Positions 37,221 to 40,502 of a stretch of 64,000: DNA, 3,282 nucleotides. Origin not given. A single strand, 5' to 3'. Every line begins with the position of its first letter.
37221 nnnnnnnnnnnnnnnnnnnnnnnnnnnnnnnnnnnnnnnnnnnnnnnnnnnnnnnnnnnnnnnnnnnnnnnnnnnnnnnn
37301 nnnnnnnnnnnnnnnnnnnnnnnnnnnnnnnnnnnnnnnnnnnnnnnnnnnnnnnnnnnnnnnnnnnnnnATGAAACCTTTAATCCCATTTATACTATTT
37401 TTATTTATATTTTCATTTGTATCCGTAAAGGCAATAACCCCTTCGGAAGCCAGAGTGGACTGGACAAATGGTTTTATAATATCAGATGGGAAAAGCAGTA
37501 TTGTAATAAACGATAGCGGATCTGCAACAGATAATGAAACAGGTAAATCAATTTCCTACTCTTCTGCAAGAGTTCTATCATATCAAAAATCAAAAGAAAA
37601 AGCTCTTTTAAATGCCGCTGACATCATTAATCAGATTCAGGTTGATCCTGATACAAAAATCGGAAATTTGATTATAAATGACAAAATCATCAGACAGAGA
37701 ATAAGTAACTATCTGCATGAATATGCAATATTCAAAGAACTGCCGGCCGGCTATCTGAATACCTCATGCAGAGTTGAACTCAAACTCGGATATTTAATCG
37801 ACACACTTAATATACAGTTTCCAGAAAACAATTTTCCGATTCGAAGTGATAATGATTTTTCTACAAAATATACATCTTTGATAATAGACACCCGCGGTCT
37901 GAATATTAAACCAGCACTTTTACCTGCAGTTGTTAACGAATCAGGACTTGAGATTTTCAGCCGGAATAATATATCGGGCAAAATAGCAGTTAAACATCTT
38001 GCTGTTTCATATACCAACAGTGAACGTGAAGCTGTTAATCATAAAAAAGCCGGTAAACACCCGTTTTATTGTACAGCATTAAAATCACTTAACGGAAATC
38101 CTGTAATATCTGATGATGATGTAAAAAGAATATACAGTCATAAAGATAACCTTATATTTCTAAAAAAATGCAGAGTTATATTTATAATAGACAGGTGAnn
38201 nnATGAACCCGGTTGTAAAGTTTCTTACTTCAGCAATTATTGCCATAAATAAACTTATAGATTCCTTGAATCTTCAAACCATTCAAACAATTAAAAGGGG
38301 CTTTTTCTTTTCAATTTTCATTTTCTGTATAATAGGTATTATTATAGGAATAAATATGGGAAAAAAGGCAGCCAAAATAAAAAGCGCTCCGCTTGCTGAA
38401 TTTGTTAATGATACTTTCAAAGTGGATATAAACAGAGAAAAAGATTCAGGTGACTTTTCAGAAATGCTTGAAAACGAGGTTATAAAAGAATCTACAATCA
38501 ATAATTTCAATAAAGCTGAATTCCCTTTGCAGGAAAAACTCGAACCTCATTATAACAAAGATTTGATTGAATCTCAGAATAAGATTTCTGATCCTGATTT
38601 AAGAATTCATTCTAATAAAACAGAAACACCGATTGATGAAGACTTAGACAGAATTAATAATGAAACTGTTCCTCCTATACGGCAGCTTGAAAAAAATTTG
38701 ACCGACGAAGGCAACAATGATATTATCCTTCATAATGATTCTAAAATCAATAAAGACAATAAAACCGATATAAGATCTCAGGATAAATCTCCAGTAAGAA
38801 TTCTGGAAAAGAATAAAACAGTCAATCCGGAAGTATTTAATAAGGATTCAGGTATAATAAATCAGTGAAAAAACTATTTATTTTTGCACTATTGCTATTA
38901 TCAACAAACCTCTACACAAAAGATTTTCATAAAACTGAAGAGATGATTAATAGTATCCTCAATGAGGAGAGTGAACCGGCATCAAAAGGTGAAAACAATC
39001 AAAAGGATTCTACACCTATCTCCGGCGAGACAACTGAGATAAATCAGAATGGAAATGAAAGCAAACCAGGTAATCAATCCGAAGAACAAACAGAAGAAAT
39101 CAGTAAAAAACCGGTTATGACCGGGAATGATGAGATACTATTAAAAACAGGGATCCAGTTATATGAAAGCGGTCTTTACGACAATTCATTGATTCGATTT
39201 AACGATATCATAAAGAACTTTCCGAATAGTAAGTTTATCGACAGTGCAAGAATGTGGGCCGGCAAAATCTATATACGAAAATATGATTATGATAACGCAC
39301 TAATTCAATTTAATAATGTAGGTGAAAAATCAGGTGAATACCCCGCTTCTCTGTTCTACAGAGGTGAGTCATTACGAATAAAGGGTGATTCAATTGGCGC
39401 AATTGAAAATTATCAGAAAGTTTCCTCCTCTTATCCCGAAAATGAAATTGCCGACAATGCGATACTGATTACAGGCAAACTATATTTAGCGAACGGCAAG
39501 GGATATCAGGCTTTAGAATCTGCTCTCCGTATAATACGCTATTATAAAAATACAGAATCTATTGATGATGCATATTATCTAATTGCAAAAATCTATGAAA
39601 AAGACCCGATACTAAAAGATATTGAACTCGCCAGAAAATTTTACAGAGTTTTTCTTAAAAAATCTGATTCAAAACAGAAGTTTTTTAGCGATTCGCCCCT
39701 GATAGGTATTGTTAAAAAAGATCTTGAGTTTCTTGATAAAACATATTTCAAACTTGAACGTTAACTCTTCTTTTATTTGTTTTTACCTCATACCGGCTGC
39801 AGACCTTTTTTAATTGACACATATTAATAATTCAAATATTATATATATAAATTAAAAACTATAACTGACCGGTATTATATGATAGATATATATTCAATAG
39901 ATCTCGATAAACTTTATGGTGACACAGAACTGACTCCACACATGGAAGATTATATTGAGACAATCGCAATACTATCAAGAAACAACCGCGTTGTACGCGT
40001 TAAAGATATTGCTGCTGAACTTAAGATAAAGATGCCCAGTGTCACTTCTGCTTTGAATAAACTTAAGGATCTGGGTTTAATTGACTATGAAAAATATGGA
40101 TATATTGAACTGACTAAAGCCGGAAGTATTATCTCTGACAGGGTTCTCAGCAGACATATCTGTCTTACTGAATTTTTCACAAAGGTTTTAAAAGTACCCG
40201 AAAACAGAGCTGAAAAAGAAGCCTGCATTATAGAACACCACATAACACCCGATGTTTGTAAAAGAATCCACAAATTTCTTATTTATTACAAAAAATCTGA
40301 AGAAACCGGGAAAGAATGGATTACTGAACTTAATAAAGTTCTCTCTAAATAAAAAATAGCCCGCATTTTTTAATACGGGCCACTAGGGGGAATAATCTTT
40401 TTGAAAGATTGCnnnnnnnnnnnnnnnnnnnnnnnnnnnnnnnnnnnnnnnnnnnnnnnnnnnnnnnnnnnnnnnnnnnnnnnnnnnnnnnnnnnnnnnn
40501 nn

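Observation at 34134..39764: Five-gene operon: degenerate HATPase+HDOD, DUF115/Maf-like and three envelope proteins, close to the flagellar operon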

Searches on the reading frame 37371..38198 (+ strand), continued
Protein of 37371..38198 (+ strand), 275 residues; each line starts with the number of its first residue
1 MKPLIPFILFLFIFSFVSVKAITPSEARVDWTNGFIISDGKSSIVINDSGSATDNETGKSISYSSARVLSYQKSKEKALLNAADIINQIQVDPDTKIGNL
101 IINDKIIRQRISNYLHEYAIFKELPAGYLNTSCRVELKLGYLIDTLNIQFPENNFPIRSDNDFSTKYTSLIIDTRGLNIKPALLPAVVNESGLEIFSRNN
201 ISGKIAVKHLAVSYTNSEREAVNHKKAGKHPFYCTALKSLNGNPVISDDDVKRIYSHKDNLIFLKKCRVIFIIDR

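Call 94: search_protein_families(library=pfam, proteins=[L121:273-3113:+, L121:3405-4529:+, L121:4526-5401:+, L121:6571-7737:+, L121:7853-8728:+, L146:10990-12060:+, L094:3861-5870:+, L094:8816-10114:+, L132:9019-10812:+, L132:10781-11737:+], max_evalue=0.001)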
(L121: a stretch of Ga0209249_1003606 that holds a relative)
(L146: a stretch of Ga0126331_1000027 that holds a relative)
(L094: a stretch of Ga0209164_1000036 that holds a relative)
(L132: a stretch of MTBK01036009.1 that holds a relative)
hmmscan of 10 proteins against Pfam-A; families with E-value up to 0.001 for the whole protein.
L121:273-3113:+ (946 aa): 3 families
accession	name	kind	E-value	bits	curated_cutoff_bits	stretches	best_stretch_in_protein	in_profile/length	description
PF13229.12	Beta_helix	-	2.5e-26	92.6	25.9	2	530-668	2-142/158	Right handed beta helix region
PF05048.19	NosD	-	5.1e-18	65.7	23.6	2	489-663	10-172/212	Periplasmic copper-binding protein (NosD)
PF05643.16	GNA1162-like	-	1.1e-10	41.9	25.9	1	83-223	10-149/185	Putative lipoprotein GNA1162-like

L121:3405-4529:+ (374 aa): 7 families
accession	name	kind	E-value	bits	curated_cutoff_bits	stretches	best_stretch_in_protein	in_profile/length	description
PF01520.23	Amidase_3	-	9.1e-55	185.8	27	1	159-373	1-172/174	N-acetylmuramoyl-L-alanine amidase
PF07719.23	TPR_2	-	4.1e-09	36.3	27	1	75-103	6-34/34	Tetratricopeptide repeat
PF13181.12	TPR_8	-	1.7e-08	34.4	25.7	1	74-102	5-33/34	Tetratricopeptide repeat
PF14559.12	TPR_19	-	1.5e-05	25.7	25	1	52-111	7-66/68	Tetratricopeptide repeat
PF00515.34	TPR_1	-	2.6e-05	24.3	27.8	1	74-102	5-33/34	Tetratricopeptide repeat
PF13414.12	TPR_11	-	3e-05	24.1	26.8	0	52-84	10-42/42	TPR repeat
PF13428.12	TPR_14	-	0.00016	22.5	23.5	0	72-112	3-43/44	Tetratricopeptide repeat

L121:4526-5401:+ (291 aa): 24 families
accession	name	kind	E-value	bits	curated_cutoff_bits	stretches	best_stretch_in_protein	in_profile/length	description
PF07719.23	TPR_2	-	1.8e-29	99.8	27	1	245-278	1-34/34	Tetratricopeptide repeat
PF00515.34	TPR_1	-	6.1e-26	89.6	27.8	1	245-278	1-34/34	Tetratricopeptide repeat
PF13414.12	TPR_11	-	6.7e-22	77.4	26.8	2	46-81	6-41/42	TPR repeat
PF13432.12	TPR_16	-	7.7e-18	65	32.7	1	40-95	3-57/65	Tetratricopeptide repeat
PF13431.12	TPR_17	-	2.3e-17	62.1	24.4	0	125-157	2-34/34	Tetratricopeptide repeat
PF13181.12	TPR_8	-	2.9e-16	58.6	25.7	0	245-276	1-32/34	Tetratricopeptide repeat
PF14559.12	TPR_19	-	1.1e-15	58.2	25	0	113-176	2-63/68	Tetratricopeptide repeat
PF13428.12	TPR_14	-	5.1e-15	54.9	23.5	0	104-144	3-43/44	Tetratricopeptide repeat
PF13424.12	TPR_12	-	9.3e-13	48.6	30.1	1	107-166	8-75/77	Tetratricopeptide repeat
PF23914.1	TPR_CcmH_CycH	-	8.5e-12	45.6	42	1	132-239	46-156/158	Cytochrome c-type biogenesis protein H TPR domain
PF13174.12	TPR_6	-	5e-09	36.7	26.3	0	239-272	1-27/33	Tetratricopeptide repeat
PF13374.12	TPR_10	-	5e-08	33.2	27.5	0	206-233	4-31/42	Tetratricopeptide repeat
PF24575.1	TPR_Slam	-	5.7e-07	30.4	35.2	0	211-248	54-91/104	Surface lipoprotein assembly modifier, N-terminal TPR repeats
PF10373.15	EST1_DNA_bind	-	9.9e-07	29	22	0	60-93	8-41/282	Est1 DNA/RNA binding domain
PF13371.12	TPR_9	-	2.2e-06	28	35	0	109-171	2-64/73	Tetratricopeptide repeat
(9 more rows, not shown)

L121:6571-7737:+ (388 aa): 7 families
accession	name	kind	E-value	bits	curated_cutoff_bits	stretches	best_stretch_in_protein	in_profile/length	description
PF13414.12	TPR_11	-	1.3e-11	44.4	26.8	1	42-80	1-39/42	TPR repeat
PF13431.12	TPR_17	-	7.2e-09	35.7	24.4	1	58-86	2-30/34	Tetratricopeptide repeat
PF07719.23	TPR_2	-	3e-07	30.5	27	0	147-177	2-32/34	Tetratricopeptide repeat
PF00515.34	TPR_1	-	2e-06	27.8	27.8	0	42-68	8-34/34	Tetratricopeptide repeat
PF00395.25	SLH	-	0.00017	21.9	20.8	0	330-374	1-43/44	S-layer homology domain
PF13181.12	TPR_8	-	0.00025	21.4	25.7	0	49-67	15-33/34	Tetratricopeptide repeat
PF14559.12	TPR_19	-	0.0006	20.5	25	0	46-79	2-35/68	Tetratricopeptide repeat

L121:7853-8728:+ (291 aa): 1 family
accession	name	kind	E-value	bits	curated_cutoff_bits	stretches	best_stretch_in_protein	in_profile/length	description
PF04773.18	FecR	-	1.3e-16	61.2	24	1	101-202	1-96/97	FecR protein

L146:10990-12060:+ (356 aa): 0 families

L094:3861-5870:+ (669 aa): 10 families
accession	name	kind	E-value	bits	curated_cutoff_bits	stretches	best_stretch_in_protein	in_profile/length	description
PF13432.12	TPR_16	-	1.2e-10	42.1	32.7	0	236-266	3-33/65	Tetratricopeptide repeat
PF03783.19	CsgG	-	4.7e-10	39.6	20.8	1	392-565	35-160/210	Curli production assembly/transport component CsgG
PF07719.23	TPR_2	-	8.7e-10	38.4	27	0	29-58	5-34/34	Tetratricopeptide repeat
PF13428.12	TPR_14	-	2.1e-09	37.5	23.5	0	33-68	9-44/44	Tetratricopeptide repeat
PF14559.12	TPR_19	-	2.5e-08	34.5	25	0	241-302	2-62/68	Tetratricopeptide repeat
PF00515.34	TPR_1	-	2.9e-08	33.6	27.8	1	29-58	5-34/34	Tetratricopeptide repeat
PF13181.12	TPR_8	-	6.1e-08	32.7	25.7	0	35-57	11-33/34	Tetratricopeptide repeat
PF13414.12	TPR_11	-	4e-07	30.1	26.8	0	244-265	8-29/42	TPR repeat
PF13174.12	TPR_6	-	7.7e-06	26.7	26.3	0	29-57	4-32/33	Tetratricopeptide repeat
PF13176.12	TPR_7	-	1.2e-05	25.5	27.9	0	237-264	8-35/36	Tetratricopeptide repeat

L094:8816-10114:+ (432 aa): 7 families
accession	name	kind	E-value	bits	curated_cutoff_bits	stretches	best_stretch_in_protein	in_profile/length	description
PF07719.23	TPR_2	-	2.5e-11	43.2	27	1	193-224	1-32/34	Tetratricopeptide repeat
PF13414.12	TPR_11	-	6.2e-10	39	26.8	1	89-127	1-39/42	TPR repeat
PF00515.34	TPR_1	-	2.3e-08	33.9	27.8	1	193-225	1-33/34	Tetratricopeptide repeat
PF00395.25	SLH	-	2e-07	31.3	20.8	0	377-403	1-27/44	S-layer homology domain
PF14559.12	TPR_19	-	6e-06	26.9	25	1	92-151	1-60/68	Tetratricopeptide repeat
PF13424.12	TPR_12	-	6.4e-05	23.5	30.1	0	182-222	30-74/77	Tetratricopeptide repeat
PF13432.12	TPR_16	-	0.0002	22.2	32.7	1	89-142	4-57/65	Tetratricopeptide repeat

L132:9019-10812:+ (597 aa): 4 families
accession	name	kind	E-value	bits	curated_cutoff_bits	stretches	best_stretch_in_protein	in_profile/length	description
PF08676.16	MutL_C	-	2.6e-39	134.6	25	1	413-553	1-141/142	MutL C terminal dimerisation domain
PF01119.25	DNA_mis_repair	-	2e-34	118.2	26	1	211-327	2-118/119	DNA mismatch repair protein, C-terminal domain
PF02518.31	HATPase_c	-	4.4e-11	43.7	26.4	1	23-87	4-64/111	Histidine kinase-, DNA gyrase B-, and HSP90-like ATPase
PF13589.12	HATPase_c_3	-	9.2e-11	42.4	25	1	26-119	4-97/137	Histidine kinase-, DNA gyrase B-, and HSP90-like ATPase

L132:10781-11737:+ (318 aa): 2 families
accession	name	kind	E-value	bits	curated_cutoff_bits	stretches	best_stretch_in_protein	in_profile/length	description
PF01715.23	IPPT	-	2e-82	277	23.6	1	50-292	1-242/243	IPP transferase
PF01745.22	IPT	-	3.4e-07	30.4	20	1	18-72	4-58/233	Isopentenyl transferase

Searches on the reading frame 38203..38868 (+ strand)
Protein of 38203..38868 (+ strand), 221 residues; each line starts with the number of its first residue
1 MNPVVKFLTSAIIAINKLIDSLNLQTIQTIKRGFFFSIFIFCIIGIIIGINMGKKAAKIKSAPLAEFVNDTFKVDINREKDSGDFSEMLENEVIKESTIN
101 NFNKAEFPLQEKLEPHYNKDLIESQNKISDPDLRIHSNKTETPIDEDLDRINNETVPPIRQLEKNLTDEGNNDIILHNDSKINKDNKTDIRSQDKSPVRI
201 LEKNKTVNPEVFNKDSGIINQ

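Call 5: search_protein_families(library=pfam, proteins=[window:38203-38868:+], max_evalue=0.1)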
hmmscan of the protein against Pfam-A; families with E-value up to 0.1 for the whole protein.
window:38203-38868:+ (221 aa): 0 families

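Call 6: search_protein_families(library=ncbifam, proteins=[window:38203-38868:+], max_evalue=0.1)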
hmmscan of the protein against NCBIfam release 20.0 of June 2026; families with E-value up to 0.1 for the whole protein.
window:38203-38868:+ (221 aa): 1 family
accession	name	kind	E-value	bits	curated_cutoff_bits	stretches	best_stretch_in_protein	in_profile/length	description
NF047776.1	LIC11485_Nterm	subfamily_domain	0.0041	17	80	1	11-79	3-71/105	LIC_11485 family protein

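Call 65: search_solved_structures(query=A5, max_evalue=1, show_alignments=0)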
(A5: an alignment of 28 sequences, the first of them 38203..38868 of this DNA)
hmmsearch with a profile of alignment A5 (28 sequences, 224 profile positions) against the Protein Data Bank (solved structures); distinct sequences matched with E-value up to 1: 0.

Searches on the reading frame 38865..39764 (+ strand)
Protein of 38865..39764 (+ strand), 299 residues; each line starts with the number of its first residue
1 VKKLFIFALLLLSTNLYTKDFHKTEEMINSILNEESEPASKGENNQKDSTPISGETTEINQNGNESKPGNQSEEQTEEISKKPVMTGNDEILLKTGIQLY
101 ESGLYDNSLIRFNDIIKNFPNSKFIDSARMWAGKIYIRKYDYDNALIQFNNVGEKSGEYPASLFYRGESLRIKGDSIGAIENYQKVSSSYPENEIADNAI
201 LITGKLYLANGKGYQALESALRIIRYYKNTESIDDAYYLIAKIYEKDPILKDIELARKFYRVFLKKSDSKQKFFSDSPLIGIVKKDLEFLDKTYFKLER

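Call 5: search_protein_families(library=pfam, proteins=[window:38865-39764:+], max_evalue=0.1)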
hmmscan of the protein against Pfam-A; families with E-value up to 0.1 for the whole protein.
window:38865-39764:+ (299 aa): 4 families
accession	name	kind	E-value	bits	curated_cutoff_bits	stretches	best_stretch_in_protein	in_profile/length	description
PF13174.12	TPR_6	-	1.5e-13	50.8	26.3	1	92-122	3-33/33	Tetratricopeptide repeat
PF13525.12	YfiO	-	1.7e-06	28.4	25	1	160-241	5-86/203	Outer membrane lipoprotein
PF07719.23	TPR_2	-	4e-06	27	27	0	161-193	2-34/34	Tetratricopeptide repeat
PF13432.12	TPR_16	-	0.00061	20.6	32.7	0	204-266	4-60/65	Tetratricopeptide repeat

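Call 6: search_protein_families(library=ncbifam, proteins=[window:38865-39764:+], max_evalue=0.1)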
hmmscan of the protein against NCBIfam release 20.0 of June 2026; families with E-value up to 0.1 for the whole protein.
window:38865-39764:+ (299 aa): 9 families
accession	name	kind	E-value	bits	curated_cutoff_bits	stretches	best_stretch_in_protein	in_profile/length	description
TIGR02795.1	tol_pal_ybgF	equivalog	5e-24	85.2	90.1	3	94-198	7-114/119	tol-pal system protein YbgF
TIGR03302.1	OM_YfiO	subfamily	2.9e-14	53.2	81.4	2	156-255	29-130/239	outer membrane protein assembly factor BamD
NF008068.0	PRK10803.1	equivalog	2.5e-12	47.3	383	1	56-199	110-256/263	cell division protein CpoB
NF052312.1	T9SS_PorW_SprE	equivalog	2.2e-06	26.6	250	2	103-152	118-167/716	type IX secretion system periplasmic lipoprotein PorW/SprE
TIGR02917.1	PEP_TPR_lipo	equivalog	7.1e-06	24.2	312.2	1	92-223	298-423/899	XrtA/PEP-CTERM system TPR-repeat protein PrsT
NF053520.1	HK_Porph_FimS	equivalog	0.0001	20.7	600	1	175-264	102-191/618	sensor histidine kinase FimS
NF047481.1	lipo_LIC12587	subfamily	0.0027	17.1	200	1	70-151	38-119/213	LIC12587 family lipoprotein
NF040959.1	MamA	equivalog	0.0044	16.5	200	1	88-185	70-164/204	magnetosome protein MamA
NF011886.0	PRK15359.1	equivalog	0.018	14.8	146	1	70-190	6-123/144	type III secretion system chaperone protein SscB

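Call 64: search_solved_structures(query=A4, max_evalue=0.01, show_alignments=0)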
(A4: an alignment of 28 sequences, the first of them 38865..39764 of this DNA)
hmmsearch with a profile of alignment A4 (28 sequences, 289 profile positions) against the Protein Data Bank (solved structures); distinct sequences matched with E-value up to 0.01: 56.
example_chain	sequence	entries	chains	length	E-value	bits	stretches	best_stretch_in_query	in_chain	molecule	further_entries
9qhb_A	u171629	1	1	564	2.2e-35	125.6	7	118-188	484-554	Engineered tetratricopeptide repeat protein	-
8bu0_A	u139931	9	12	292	6.4e-22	81.4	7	118-184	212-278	Consensus tetratricopeptide repeat protein | Crystal structure of an 8-repeat consensus TPR superhelix with Zinc. | Monomer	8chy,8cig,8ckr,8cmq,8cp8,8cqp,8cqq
9qhc_A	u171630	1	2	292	7.4e-20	74.6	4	119-181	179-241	Engineered tetratricopeptide repeat protein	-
7obi_A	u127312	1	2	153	2.5e-14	56.5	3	122-189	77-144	CTPR-rv4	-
2wqh_A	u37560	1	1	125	1.8e-13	53.7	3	152-190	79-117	CTPR3Y3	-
6g5s_A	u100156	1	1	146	2.8e-13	53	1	73-189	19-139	Cell division coordinator CpoB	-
2fo7_A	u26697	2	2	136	5.5e-12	48.8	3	120-181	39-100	SYNTHETIC CONSENSUS TPR PROTEIN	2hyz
8ch0_A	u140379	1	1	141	6.3e-12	48.6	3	118-181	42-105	Consensus tetratricopeptide repeat protein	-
3qky_A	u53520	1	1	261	2.5e-11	46.6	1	82-192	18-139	Outer membrane assembly lipoprotein YfiO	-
5efr_A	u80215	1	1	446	1.9e-10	43.7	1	82-191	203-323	BamA-BamD fusion Protein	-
1na0_A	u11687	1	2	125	1e-09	41.3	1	120-190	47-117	designed protein CTPR3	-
3kd7_A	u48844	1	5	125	4.5e-09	39.2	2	122-184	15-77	CTPR390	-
6vfh_A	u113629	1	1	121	7.1e-09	38.6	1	118-192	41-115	T33_dn10A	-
8bda_E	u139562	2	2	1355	2.6e-08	36.8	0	98-184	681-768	Intraflagellar transport protein 139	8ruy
6v8e_A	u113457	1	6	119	2.9e-08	36.6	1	123-190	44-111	Designed protein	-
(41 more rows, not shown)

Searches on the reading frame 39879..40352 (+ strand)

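Call 5: search_protein_families(library=pfam, proteins=[window:39879-40352:+], max_evalue=0.1)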
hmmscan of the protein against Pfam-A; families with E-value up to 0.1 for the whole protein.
window:39879-40352:+ (157 aa): 20 families
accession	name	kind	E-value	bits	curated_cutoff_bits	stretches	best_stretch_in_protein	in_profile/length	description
PF01325.25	Fe_dep_repress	-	4.5e-15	56.1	26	1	17-74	1-58/60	Iron dependent repressor, N-terminal DNA binding domain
PF02742.21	Fe_dep_repr_C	-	1.4e-14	54.2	27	1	79-146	1-68/70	Iron dependent repressor, metal binding and dimerisation domain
PF12802.13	MarR_2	-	4.6e-06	27.1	27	1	29-71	11-53/61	MarR family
PF02002.24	TFIIE_alpha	-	2.9e-05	24.3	22.9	1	26-72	16-61/105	TFIIE alpha subunit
PF13545.12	HTH_Crp_2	-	0.00072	19.9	27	1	41-79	25-62/70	Crp-like helix-turn-helix domain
PF10007.15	DUF2250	-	0.0012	19.3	24.4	1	38-93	22-77/93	Uncharacterized protein conserved in archaea (DUF2250)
PF01022.26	HTH_5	-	0.0016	18.7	22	1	40-70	17-47/47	Bacterial regulatory protein, arsR family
PF01978.25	TrmB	-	0.0016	18.7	25.6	1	36-72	20-56/68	Sugar-specific transcriptional regulator TrmB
PF01047.28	MarR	-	0.0033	17.7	24.6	1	31-69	11-48/59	MarR family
PF03444.21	HrcA_DNA-bdg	-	0.0059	16.7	21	1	19-70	3-55/79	Winged helix-turn-helix transcription repressor, HrcA DNA-binding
PF07106.19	TBPIP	-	0.0086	16.4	22.8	1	31-74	9-54/62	TBPIP/Hop2 winged helix domain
PF02082.26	Rrf2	-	0.01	16.4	30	1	26-70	9-55/132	Iron-dependent Transcriptional regulator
PF13412.12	HTH_24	-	0.019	14.9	21.9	1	29-68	9-47/48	Winged helix-turn-helix DNA-binding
PF00392.27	GntR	-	0.022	14.8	27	1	40-69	26-55/64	Bacterial regulatory proteins, gntR family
PF13730.12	HTH_36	-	0.032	14.5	25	1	41-68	28-55/55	Helix-turn-helix domain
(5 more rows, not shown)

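Call 6: search_protein_families(library=ncbifam, proteins=[window:39879-40352:+], max_evalue=0.1)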
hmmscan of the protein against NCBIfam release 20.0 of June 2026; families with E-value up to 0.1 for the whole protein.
window:39879-40352:+ (157 aa): 14 families
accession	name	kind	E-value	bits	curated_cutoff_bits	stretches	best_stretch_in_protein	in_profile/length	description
NF003025.0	PRK03902.1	equivalog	3.5e-26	91.9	138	1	18-146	2-129/142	transcriptional regulator MntR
NF008273.0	PRK11050.1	equivalog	2.4e-19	69.5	153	1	22-134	38-149/156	manganese-binding transcriptional regulator MntR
NF047407.1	TransRegMntRTherm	equivalog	3.2e-16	59.7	350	1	18-134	6-128/227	manganese-dependent transcriptional regulator MntR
NF053665.1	TransRegDtxRActin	equivalog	1.1e-07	31.6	290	1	22-135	8-121/233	iron-dependent transcriptional repressor DtxR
NF053609.1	Sul12a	equivalog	4e-05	23.7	150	1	17-83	2-64/103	Sul12a family chromatin-organizing protein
NF040939.2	trans_reg_lrs14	equivalog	8.5e-05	22.5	90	1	26-72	24-70/103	Lrs14 family HTH-type transcriptional regulator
NF033788.1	HTH_metalloreg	subfamily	0.00012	21.9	55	1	37-74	24-61/77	metalloregulator ArsR/SmtB family transcription factor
NF053606.1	Sta1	subfamily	0.00092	19.3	80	1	28-73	25-69/100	Sta1 family transcriptional regulator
NF046008.1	ICE_MAGa4850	equivalog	0.0041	17.2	55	1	31-80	55-103/233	MAGa4850 family ICE element protein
NF033789.1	repress_SdpR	subfamily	0.0085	16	100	1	39-74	22-57/79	autorepressor SdpR family transcription factor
TIGR01889.1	Staph_reg_Sar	paralog_domain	0.013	15.8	62.6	1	28-69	33-74/109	staphylococcal accessory regulator family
TIGR00373.1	TIGR00373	equivalog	0.025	14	149.5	1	23-72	14-62/162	transcription factor E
TIGR01884.1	cas_HTH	subfamily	0.032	13.6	60.2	1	39-81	157-201/202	CRISPR-associated CARF protein Csa3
TIGR00738.1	rrf2_super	superfamily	0.099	12.5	73.3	0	26-69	11-56/132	Rrf2 family transcriptional regulator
